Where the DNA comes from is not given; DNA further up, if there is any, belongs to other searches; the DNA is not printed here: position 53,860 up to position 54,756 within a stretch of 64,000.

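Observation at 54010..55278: Stand-alone diadenylate-cyclase (DAC) domain gene tightly coupled to a calcineurin-like metallophosphoesterase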

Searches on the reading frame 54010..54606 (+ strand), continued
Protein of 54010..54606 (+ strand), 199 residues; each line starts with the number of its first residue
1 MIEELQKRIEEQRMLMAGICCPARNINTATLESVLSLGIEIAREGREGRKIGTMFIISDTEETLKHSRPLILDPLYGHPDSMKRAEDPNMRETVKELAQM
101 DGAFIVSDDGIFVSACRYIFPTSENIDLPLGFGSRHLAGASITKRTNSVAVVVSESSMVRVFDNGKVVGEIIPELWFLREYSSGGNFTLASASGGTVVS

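Call 51: find_homologous_proteins(query=P0032, max_evalue=1e-40)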
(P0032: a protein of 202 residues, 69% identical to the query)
Query P0032 (202 aa): 6330 proteins with E <= 1e-40 among 7343 candidates; the best 120 are listed.
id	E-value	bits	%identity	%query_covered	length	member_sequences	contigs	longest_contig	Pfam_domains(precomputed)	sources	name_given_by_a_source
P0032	1.6e-125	434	100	100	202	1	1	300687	PF02457.22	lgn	-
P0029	8.7e-104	363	84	100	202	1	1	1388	PF02457.22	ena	-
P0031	1.6e-103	363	83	100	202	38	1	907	PF02457.22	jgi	-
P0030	5.8e-102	357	82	100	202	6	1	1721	PF02457.22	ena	-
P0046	2.7e-93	329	77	100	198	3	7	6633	PF02457.22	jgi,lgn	-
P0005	1.8e-90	320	75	92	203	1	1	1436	PF02457.22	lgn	-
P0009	2.6e-88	313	72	98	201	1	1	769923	PF02457.22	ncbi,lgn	ncbi:MAG: diadenylate cyclase [Deltaproteobacteria bacterium]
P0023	3.2e-87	309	75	92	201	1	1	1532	PF02457.22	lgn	-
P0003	4.6e-87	309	71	98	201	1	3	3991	PF02457.22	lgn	-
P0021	1.0e-85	304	72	96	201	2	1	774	PF02457.22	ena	-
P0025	3.6e-84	299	69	98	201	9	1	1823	PF02457.22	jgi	jgi:diadenylate cyclase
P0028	5.3e-84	299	70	98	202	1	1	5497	PF02457.22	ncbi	-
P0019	7.4e-82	292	70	92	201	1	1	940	PF02457.22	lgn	-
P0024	1.4e-81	291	70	92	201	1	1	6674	PF02457.22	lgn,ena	-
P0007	2.8e-81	290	70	92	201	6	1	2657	PF02457.22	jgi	-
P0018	3.9e-81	290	69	92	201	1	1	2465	PF02457.22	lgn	-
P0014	4.9e-81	289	69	92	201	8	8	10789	PF02457.22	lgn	-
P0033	1.5e-80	288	69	97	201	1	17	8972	PF02457.22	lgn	-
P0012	1.6e-80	288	69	92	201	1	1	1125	PF02457.22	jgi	jgi:diadenylate cyclase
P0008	1.9e-80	287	69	92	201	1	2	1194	PF02457.22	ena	-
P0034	2.0e-80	287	68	97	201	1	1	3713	PF02457.22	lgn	-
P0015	5.1e-80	286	66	99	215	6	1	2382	PF02457.22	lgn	-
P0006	1.6e-79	284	69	92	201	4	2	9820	PF02457.22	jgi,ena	-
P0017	1.7e-79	284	69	92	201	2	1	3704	PF02457.22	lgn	-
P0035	2.0e-79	284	66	97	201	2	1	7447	PF02457.22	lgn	-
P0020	2.2e-79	284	69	92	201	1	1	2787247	PF02457.22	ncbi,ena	-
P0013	2.7e-79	284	68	92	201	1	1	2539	PF02457.22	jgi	jgi:DNA integrity scanning protein DisA with diadenylate cyclase activity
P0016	7.4e-79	282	69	92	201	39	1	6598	PF02457.22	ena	-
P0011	1.7e-78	281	70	90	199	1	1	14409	PF02457.22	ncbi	ncbi:MAG: DNA integrity scanning protein DisA nucleotide-binding domain protein [Thermodesulfobacter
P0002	1.9e-78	281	68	91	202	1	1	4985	PF02457.22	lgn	-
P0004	2.3e-78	281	68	92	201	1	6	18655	PF02457.22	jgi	jgi:diadenylate cyclase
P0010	2.3e-78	280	67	92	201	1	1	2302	PF02457.22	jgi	jgi:diadenylate cyclase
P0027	4.0e-78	280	67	92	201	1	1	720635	PF02457.22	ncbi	ncbi:MAG: diadenylate cyclase [Thermodesulfobacteriota bacterium]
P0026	4.7e-78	279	64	97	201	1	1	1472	PF02457.22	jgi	jgi:DNA integrity scanning protein DisA with diadenylate cyclase activity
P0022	4.7e-78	279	69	92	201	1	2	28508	PF02457.22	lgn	-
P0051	7.8e-78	279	65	98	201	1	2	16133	PF02457.22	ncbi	-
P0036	8.3e-78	279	67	92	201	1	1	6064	PF02457.22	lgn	-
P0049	8.7e-78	279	65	95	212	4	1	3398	PF02457.22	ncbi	-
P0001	1.2e-77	278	69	89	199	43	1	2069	PF02457.22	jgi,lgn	-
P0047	1.4e-77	278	65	98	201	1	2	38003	PF02457.22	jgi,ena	-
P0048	1.9e-77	278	65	98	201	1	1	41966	PF02457.22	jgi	jgi:diadenylate cyclase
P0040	4.0e-77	276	65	95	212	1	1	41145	PF02457.22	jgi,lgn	jgi:DNA integrity scanning protein DisA with diadenylate cyclase activity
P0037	5.8e-77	276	66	92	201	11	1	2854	PF02457.22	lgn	-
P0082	3.0e-76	274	67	93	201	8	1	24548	PF02457.22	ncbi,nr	ncbi:diadenylate cyclase [Desulfobacterota bacterium AH_259_B03_O07]|nr:diadenylate cyclase [Desulfo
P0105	4.4e-76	273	71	87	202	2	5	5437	PF02457.22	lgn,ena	-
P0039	4.4e-76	273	69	93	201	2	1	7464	PF02457.22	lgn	-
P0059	7.3e-76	272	66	93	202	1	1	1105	PF02457.22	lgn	-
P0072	7.3e-76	272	63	98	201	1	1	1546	PF02457.22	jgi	jgi:diadenylate cyclase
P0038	8.0e-76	272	66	92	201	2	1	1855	PF02457.22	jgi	-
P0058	9.3e-76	272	66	93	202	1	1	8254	PF02457.22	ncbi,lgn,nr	ncbi:MAG TPA: diadenylate cyclase [Thermodesulfobacteriota bacterium]|nr:diadenylate cyclase [Thermo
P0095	9.6e-76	272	63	98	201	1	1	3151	PF02457.22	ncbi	ncbi:MAG: DNA integrity scanning protein DisA nucleotide-binding domain protein [Thermodesulfobacter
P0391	1.1e-75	272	69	86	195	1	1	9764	PF02457.22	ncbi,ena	-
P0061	1.2e-75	272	65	93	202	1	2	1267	PF02457.22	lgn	-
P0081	1.3e-75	272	63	98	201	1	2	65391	PF02457.22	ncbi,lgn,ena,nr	ncbi:MAG TPA: diadenylate cyclase [Thermodesulfobacteriota bacterium]|nr:diadenylate cyclase [Thermo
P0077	1.6e-75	271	65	96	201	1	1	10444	PF02457.22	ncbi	-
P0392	1.7e-75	271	63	98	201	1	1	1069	PF02457.22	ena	-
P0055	2.1e-75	271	66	93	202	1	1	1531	PF02457.22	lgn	-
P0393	6.4e-75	269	62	98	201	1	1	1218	PF02457.22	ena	-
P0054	1.5e-74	268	67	92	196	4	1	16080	PF02457.22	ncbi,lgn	-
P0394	2.2e-74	268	69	86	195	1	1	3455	PF02457.22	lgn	-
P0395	2.2e-74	267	65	92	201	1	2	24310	PF02457.22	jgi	-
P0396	2.4e-74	267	65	92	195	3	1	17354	PF02457.22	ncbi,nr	ncbi:MAG: DNA integrity scanning protein DisA nucleotide-binding domain protein [Deltaproteobacteria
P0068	2.4e-74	267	66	93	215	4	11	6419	PF02457.22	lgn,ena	-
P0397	3.0e-74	267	62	98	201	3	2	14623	PF02457.22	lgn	-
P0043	6.4e-74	266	65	94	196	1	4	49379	PF02457.22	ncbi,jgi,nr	ncbi:MAG: DNA integrity scanning protein DisA nucleotide-binding domain protein [Deltaproteobacteria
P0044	6.4e-74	266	65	93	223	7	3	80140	PF02457.22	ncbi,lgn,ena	-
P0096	8.2e-74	266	62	98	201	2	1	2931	PF02457.22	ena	-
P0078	2.2e-73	264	64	93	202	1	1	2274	PF02457.22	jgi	jgi:diadenylate cyclase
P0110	3.3e-73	264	61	98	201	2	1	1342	PF02457.22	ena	-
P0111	4.8e-73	263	63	95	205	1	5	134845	PF02457.22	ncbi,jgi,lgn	jgi:DNA integrity scanning protein DisA with diadenylate cyclase activity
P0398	4.8e-73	263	65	92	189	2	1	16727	PF02457.22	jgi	-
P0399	5.2e-73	263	63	93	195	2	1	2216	PF02457.22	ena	-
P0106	5.2e-73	263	61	98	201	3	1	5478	PF02457.22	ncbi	-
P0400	1.2e-72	262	61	97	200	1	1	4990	PF02457.22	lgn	-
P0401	2.4e-72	261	64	95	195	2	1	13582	PF02457.22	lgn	-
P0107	3.4e-72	260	64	92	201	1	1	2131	PF02457.22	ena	-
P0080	4.0e-72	260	60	98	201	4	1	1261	PF02457.22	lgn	-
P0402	4.1e-72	260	62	95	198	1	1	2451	PF02457.22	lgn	-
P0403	6.9e-72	259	65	92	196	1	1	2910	PF02457.22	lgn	-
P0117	7.8e-72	259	59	98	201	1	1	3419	PF02457.22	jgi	-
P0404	8.0e-72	259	64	95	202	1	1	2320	PF02457.22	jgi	jgi:diadenylate cyclase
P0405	1.5e-71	258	65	93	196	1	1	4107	PF02457.22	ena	-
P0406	1.5e-71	258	66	86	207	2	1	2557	PF02457.22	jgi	-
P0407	1.8e-71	258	65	92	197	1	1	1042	PF02457.22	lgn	-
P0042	1.8e-71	258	65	93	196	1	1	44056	PF02457.22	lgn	-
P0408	2.1e-71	258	63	91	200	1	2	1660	PF02457.22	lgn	-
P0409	2.2e-71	258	63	94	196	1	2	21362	PF02457.22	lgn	-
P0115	2.3e-71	258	59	98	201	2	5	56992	PF02457.22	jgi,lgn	jgi:diadenylate cyclase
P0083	2.7e-71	257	64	93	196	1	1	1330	PF02457.22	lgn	-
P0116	2.8e-71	257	68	85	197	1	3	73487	PF02457.22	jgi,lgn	jgi:DNA integrity scanning protein DisA with diadenylate cyclase activity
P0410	2.9e-71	257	64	90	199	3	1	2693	PF02457.22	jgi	jgi:DNA integrity scanning protein DisA with diadenylate cyclase activity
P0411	3.0e-71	257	63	91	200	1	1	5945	PF02457.22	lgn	-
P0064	3.1e-71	257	67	87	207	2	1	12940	PF02457.22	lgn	-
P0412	3.1e-71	257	63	92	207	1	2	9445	PF02457.22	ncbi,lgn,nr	ncbi:MAG: hypothetical protein D6681_07550 [Calditrichaeota bacterium]|nr:MAG: hypothetical protein 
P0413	3.2e-71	257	65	90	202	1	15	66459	PF02457.22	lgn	-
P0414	4.3e-71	257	63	93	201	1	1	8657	PF02457.22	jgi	jgi:DNA integrity scanning protein DisA with diadenylate cyclase activity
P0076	5.6e-71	256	63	95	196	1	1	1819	PF02457.22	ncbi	-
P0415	5.9e-71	256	65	88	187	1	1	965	PF02457.22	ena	-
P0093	6.7e-71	256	63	95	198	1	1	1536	PF02457.22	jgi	jgi:diadenylate cyclase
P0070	6.8e-71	256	63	93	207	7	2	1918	PF02457.22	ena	-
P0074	7.1e-71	256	69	84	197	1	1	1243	PF02457.22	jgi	jgi:DNA integrity scanning protein DisA with diadenylate cyclase activity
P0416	7.6e-71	256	66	85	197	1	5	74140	PF02457.22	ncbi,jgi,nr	ncbi:MAG: DNA integrity scanning protein DisA nucleotide-binding domain protein [Deltaproteobacteria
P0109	8.2e-71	256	60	98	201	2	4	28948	PF02457.22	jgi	jgi:diadenylate cyclase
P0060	8.7e-71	256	61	93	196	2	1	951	PF02457.22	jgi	-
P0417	1.0e-70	256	64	93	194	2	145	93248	PF02457.22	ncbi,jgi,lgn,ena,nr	ncbi:MAG: hypothetical protein GX422_04695 [Deltaproteobacteria bacterium]|jgi:DNA integrity scannin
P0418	1.0e-70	256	63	93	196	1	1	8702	PF02457.22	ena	-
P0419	1.1e-70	256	63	93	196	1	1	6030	PF02457.22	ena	-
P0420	1.1e-70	255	67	85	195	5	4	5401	PF02457.22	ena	-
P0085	1.5e-70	255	61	93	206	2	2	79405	PF02457.22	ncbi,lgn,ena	-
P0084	1.5e-70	255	64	93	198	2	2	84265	PF02457.22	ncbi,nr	ncbi:MAG: diadenylate cyclase [Syntrophobacteraceae bacterium]|nr:diadenylate cyclase [Desulfobacter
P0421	1.5e-70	255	62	94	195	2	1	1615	PF02457.22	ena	-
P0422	1.6e-70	255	63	93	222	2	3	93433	PF02457.22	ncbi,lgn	-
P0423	1.7e-70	255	67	85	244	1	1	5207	PF02457.22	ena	-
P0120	1.7e-70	255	63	93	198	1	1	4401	PF02457.22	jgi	-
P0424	1.7e-70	255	65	94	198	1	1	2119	PF02457.22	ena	-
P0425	2.0e-70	255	63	93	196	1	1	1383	PF02457.22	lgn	-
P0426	2.3e-70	254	70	83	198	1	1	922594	PF02457.22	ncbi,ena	-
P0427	2.3e-70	254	62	94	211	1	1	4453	PF02457.22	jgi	jgi:DNA integrity scanning protein DisA with diadenylate cyclase activity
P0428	2.4e-70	254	63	92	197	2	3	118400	PF02457.22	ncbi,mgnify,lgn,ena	mgnify:FL=1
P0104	2.4e-70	254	64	92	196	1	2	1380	PF02457.22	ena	-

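Call 55: fold_search(model_id=the predicted structure, library=pdb)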
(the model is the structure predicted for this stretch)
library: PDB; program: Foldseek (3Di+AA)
matches with E <= 10: 227; with E <= 0.001: 71
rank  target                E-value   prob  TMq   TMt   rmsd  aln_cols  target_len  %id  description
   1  8ogo_B                1.5e-08  1.00  0.49  0.63   7.0       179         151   23  PanDDA analysis group deposition -- CdaA in complex with fragment F2X-Entry A12 (released 2024-03-27)
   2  8ogk_A                3.8e-08  1.00  0.49  0.62   6.7       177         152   22  Crystal structure of CdaA from Bacillus subtilis co-crystallized with DMSO (released 2024-03-27)
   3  6huw_A                4.1e-08  1.00  0.48  0.62   3.6       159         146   24  Crystal structure of CdaA from Bacillus subtilis (released 2019-10-30)
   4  6gyx_B                5.2e-08  1.00  0.49  0.61   6.1       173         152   20  Crystal structure of DacA from Staphylococcus aureus in complex with ApCpp (released 2019-01-23)
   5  8ohf_B                5.2e-08  1.00  0.46  0.59   7.1       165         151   23  PanDDA analysis group deposition -- CdaA in complex with fragment F2X-Entry F04 (released 2024-04-03)
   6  8ogo_A                6.7e-08  1.00  0.52  0.68   5.0       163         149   23  PanDDA analysis group deposition -- CdaA in complex with fragment F2X-Entry A12 (released 2024-03-27)
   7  8ogn_A                7.6e-08  1.00  0.52  0.67   5.0       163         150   23  PanDDA analysis group deposition -- CdaA in complex with fragment F2X-Entry A09 (released 2024-03-27)
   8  8ogm_B                8.1e-08  1.00  0.47  0.59   8.0       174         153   22  Crystal structure of CdaA from Bacillus subtilis (released 2024-03-27)
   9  8ogk_B                8.6e-08  1.00  0.49  0.62   5.4       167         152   23  Crystal structure of CdaA from Bacillus subtilis co-crystallized with DMSO (released 2024-03-27)
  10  9g0g_B                8.6e-08  1.00  0.49  0.61   7.0       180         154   22  BsCdaA in complex with Compound 7 (released 2025-05-14)
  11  6huw_B                1.2e-07  1.00  0.47  0.62   5.1       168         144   23  Crystal structure of CdaA from Bacillus subtilis (released 2019-10-30)
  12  8c4q_A                1.2e-07  1.00  0.49  0.58  10.5       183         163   18  CdaA-Apo (released 2023-06-07)
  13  8s45_B                1.3e-07  1.00  0.48  0.60   5.2       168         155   19  CdaA-E05 complex (released 2024-06-19)
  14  6gyy_B                1.5e-07  1.00  0.50  0.63   4.7       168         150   18  Crystal structure of DacA from Staphylococcus aureus, N166C/T172C double mutant (released 2019-01-23)
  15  8s48_A                1.6e-07  1.00  0.49  0.60   3.7       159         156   20  CdaA-C11 complex (released 2024-06-19)
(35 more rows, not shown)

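Call 63: search_protein_families(library=padloc, proteins=[window:54010-54606:+], max_evalue=0.01)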
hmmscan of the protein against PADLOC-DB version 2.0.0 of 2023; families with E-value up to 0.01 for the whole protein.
window:54010-54606:+ (199 aa): 1 family
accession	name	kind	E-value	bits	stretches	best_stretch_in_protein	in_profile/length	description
PDLC01085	C3a181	-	1.6e-07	29.4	1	30-170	110-216/226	Diadenylate cyclase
